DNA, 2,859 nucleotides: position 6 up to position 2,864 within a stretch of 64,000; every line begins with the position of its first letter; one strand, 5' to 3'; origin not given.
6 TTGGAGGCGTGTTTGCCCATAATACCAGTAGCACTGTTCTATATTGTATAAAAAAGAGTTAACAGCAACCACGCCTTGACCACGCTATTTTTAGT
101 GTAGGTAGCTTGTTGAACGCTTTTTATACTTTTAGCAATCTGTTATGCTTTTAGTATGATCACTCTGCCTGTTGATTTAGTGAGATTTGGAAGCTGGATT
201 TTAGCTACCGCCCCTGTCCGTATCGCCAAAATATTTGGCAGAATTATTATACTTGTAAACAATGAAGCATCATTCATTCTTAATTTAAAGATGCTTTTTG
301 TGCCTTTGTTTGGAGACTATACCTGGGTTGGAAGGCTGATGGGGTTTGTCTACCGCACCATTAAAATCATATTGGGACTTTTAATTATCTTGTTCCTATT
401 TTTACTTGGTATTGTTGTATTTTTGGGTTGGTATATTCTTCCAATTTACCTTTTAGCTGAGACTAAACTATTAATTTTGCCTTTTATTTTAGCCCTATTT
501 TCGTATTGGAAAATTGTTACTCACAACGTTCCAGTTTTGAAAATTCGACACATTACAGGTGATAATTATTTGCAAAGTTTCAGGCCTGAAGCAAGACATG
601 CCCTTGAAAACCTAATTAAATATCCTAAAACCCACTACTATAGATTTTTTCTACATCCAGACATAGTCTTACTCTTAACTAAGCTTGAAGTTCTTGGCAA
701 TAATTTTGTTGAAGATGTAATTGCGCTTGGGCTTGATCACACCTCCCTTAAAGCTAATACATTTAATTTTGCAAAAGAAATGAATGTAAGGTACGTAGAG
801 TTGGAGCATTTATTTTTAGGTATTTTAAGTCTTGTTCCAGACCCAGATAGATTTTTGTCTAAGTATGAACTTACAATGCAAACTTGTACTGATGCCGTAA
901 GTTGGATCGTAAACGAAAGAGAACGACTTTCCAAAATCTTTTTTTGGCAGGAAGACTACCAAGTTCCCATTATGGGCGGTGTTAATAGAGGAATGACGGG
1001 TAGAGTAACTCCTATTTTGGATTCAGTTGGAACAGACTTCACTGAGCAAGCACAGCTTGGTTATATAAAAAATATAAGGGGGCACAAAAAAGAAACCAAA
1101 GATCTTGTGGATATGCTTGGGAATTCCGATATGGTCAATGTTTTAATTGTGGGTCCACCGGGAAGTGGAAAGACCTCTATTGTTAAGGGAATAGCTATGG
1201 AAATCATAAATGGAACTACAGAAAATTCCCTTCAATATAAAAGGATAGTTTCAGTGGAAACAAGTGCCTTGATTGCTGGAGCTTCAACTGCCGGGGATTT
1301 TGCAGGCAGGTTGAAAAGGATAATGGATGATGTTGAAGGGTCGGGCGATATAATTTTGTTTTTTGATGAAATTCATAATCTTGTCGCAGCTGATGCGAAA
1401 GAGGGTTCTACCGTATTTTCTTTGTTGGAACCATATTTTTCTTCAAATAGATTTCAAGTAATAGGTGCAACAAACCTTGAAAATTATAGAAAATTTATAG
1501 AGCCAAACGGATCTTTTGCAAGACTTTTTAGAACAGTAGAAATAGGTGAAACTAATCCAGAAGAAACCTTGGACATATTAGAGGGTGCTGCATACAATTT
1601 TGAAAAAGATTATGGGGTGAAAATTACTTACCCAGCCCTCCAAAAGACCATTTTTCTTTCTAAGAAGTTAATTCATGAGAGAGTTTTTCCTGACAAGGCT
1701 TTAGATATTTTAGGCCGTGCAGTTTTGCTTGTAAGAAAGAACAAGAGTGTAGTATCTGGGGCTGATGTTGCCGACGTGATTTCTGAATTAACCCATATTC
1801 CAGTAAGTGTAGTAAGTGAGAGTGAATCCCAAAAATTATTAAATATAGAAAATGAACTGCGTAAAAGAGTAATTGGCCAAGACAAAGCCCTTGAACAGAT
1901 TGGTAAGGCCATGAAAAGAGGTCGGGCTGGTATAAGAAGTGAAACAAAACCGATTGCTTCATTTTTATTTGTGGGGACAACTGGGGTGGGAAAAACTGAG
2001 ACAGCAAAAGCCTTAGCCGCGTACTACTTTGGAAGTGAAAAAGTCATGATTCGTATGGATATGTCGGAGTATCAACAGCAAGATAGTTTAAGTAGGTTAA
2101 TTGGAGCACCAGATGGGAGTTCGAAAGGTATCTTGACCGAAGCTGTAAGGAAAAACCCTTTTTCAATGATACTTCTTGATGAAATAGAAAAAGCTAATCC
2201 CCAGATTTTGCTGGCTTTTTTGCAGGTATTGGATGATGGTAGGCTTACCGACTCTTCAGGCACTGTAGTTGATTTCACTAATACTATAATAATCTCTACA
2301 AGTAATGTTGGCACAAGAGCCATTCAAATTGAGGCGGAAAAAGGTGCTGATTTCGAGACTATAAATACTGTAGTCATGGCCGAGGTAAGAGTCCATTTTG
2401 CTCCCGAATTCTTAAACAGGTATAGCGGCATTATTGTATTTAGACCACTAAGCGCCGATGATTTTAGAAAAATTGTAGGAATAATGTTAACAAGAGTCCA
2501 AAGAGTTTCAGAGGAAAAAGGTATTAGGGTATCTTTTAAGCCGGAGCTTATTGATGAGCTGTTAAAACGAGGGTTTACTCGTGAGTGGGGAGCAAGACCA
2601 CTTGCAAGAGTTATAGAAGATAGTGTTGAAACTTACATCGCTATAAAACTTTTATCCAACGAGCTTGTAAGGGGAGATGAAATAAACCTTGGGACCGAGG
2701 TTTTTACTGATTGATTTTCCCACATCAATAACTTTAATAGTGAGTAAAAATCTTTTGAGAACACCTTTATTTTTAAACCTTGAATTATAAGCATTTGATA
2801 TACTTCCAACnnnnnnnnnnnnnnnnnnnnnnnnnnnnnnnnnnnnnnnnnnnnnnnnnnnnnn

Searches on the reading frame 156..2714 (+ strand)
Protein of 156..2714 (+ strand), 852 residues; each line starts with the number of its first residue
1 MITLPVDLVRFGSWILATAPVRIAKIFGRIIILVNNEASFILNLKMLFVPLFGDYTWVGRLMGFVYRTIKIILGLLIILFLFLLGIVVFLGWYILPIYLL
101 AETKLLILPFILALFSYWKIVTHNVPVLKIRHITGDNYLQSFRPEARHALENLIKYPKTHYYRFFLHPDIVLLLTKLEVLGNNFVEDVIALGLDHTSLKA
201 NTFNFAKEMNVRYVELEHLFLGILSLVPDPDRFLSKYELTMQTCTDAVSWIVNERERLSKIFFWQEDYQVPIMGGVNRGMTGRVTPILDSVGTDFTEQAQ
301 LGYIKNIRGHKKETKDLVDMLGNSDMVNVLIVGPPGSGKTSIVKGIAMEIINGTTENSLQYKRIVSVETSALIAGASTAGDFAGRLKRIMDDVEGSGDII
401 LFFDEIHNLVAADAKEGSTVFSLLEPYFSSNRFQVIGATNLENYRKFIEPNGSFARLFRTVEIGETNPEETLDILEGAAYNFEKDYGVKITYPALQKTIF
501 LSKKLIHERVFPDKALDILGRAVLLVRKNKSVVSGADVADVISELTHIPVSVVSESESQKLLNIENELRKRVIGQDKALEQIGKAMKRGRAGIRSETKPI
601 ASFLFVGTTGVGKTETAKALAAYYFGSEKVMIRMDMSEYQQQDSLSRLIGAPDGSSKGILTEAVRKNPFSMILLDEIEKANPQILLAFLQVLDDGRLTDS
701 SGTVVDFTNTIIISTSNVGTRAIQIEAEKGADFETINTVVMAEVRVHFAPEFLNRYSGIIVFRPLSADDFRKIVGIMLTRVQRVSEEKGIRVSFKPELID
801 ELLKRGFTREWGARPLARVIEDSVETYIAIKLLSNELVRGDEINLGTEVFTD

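Call 60: search_protein_families(library=ncbifam, proteins=[window:156-2714:+], max_evalue=0.00001)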
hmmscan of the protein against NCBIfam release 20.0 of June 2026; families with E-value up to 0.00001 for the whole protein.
window:156-2714:+ (852 aa): 19 families
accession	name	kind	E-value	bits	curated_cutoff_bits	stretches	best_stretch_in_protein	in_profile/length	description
TIGR03346.1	chaperone_ClpB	equivalog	1.6e-161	539.5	1232.1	2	530-846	525-844/853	ATP-dependent chaperone ClpB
TIGR02639.1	ClpA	equivalog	1.1e-146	490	993.15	1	287-845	167-732/734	ATP-dependent Clp protease ATP-binding subunit ClpA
NF008118.0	PRK10865.1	equivalog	3.9e-138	461.7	1417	2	530-846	528-847/857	ATP-dependent chaperone ClpB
TIGR03345.1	VI_ClpV1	equivalog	2.4e-134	449.6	884.95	2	531-835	527-838/852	type VI secretion system ATPase TssH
NF033606.1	heat_AAA_ClpK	exception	1.3e-129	433.7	1900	2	533-843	576-894/949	heat shock survival AAA family ATPase ClpK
NF033607.0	disagg_AAA_ClpG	exception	1.3e-128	430.4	1900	2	534-844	556-873/932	AAA family protein disaggregase ClpG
NF008263.0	PRK11034.1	equivalog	5.6e-114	381.6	1350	1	288-845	169-733/758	ATP-dependent Clp protease ATP-binding subunit ClpA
NF003229.0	PRK04195.1-5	equivalog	1.2e-11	44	280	1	572-681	19-116/413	replication factor C large subunit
TIGR03922.1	T7SS_EccA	equivalog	3.1e-11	42.6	466.65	1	329-475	315-460/557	type VII secretion AAA-ATPase EccA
NF001679.0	PRK00440.1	equivalog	4.2e-10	39.2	303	0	303-468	16-167/322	replication factor C small subunit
NF003745.1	PRK05342.1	equivalog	8.9e-10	38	359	0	727-825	274-377/418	ATP-dependent Clp protease ATP-binding subunit ClpX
NF003233.0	PRK04195.2-3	equivalog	3e-08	33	471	0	570-677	13-105/504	replication factor C large subunit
NF003230.0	PRK04195.1-6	equivalog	3.3e-08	32.6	441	0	304-395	13-108/494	replication factor C large subunit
TIGR02928.1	TIGR02928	subfamily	8e-08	31.5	181.3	0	315-368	29-81/366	orc1/cdc6 family replication initiation protein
NF005304.0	PRK06835.1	equivalog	1.1e-07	31.3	215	0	298-352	156-209/330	ATP-binding protein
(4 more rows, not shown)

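Call 69: find_encoding_contigs(protein=window:156-2714:+, flank=10000, max_places=1)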
Protein window:156-2714:+ (852 aa): 1 contig read that carries it; 1 place shown.
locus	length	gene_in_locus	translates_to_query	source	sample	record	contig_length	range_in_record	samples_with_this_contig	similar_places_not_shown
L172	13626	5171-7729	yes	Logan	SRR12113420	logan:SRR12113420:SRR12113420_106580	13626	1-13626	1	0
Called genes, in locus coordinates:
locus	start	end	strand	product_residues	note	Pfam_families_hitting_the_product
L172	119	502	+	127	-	PF00416:Ribosomal_S13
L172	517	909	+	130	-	PF00411:Ribosomal_S11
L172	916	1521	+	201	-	PF00163:Ribosomal_S4, PF01479:S4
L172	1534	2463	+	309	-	PF01193:RNA_pol_L, PF14520:HHH_5 (faint), PF01000:RNA_pol_A_bac, PF03118:RNA_pol_A_CTD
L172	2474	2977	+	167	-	PF01196:Ribosomal_L17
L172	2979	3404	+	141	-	PF00572:Ribosomal_L13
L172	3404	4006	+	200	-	PF00380:Ribosomal_S9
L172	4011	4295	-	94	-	PF12844:HTH_19, PF01381:HTH_3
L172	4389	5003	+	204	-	-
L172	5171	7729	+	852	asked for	PF01078:Mg_chelatase (faint), PF00004:AAA, PF17871:AAA_lid_9, PF00158:Sigma54_activat (weak), PF00004:AAA, PF07724:AAA_2, PF07728:AAA_5, PF10431:ClpB_D2-small, +7 more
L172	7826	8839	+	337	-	PF03462:PCRF, PF00472:RF-1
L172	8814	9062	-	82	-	-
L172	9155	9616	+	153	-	PF14584:DUF4446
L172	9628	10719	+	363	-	PF11258:DUF3048, PF17479:DUF3048_C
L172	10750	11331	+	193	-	-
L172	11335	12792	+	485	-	PF21760:SecD_1st, PF22599:SecDF_P1_head, PF02355:SecD_SecF_C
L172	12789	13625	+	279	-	?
